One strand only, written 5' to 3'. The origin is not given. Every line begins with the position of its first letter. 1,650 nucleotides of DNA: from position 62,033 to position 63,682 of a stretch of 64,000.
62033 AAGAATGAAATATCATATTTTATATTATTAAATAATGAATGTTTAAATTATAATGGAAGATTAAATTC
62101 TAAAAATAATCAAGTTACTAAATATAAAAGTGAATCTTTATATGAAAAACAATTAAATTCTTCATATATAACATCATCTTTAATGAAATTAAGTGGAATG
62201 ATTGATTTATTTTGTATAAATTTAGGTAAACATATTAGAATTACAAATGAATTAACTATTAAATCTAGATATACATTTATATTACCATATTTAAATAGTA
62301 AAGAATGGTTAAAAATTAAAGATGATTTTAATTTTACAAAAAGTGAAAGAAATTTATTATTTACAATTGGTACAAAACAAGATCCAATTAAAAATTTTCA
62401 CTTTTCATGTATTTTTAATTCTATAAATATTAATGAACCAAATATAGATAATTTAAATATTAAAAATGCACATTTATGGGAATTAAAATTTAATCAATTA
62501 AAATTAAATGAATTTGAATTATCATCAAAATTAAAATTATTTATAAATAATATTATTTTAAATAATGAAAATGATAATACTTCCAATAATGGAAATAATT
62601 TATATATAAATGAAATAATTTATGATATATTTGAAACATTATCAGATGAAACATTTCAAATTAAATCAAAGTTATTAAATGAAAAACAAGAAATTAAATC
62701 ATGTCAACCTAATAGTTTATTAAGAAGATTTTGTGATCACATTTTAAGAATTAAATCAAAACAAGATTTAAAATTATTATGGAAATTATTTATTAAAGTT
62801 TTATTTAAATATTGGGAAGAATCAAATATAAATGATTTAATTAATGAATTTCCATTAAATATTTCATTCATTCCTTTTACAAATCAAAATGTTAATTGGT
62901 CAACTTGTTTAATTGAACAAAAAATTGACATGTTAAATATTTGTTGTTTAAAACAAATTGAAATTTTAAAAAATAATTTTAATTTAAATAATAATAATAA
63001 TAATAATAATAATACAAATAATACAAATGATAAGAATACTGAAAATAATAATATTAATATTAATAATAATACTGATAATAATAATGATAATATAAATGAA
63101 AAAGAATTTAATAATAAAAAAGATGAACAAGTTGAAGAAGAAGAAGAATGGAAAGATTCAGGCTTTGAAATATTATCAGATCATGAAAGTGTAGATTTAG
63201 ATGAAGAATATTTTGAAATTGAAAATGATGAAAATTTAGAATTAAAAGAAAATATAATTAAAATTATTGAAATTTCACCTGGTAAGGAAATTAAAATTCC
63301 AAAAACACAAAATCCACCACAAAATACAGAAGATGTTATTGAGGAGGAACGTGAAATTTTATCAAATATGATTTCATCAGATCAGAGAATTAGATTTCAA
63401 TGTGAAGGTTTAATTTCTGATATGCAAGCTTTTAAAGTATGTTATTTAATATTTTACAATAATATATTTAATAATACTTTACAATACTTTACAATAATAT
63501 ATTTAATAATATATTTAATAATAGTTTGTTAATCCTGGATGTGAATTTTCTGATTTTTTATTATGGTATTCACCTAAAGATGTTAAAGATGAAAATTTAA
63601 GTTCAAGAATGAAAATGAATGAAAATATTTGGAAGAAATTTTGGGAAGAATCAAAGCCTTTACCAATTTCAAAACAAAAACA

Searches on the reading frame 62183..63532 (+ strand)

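Call 51: search_protein_families(library=pfam, proteins=[window:62183-63532:+], max_evalue=0.001)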
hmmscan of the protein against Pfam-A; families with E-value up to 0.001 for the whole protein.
window:62183-63532:+ (449 aa): 1 family
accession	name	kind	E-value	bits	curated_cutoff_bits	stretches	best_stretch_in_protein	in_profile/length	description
PF13890.11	Rab3-GTPase_cat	-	3e-10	40.4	26.1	1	364-418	18-76/158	Rab3 GTPase-activating protein catalytic subunit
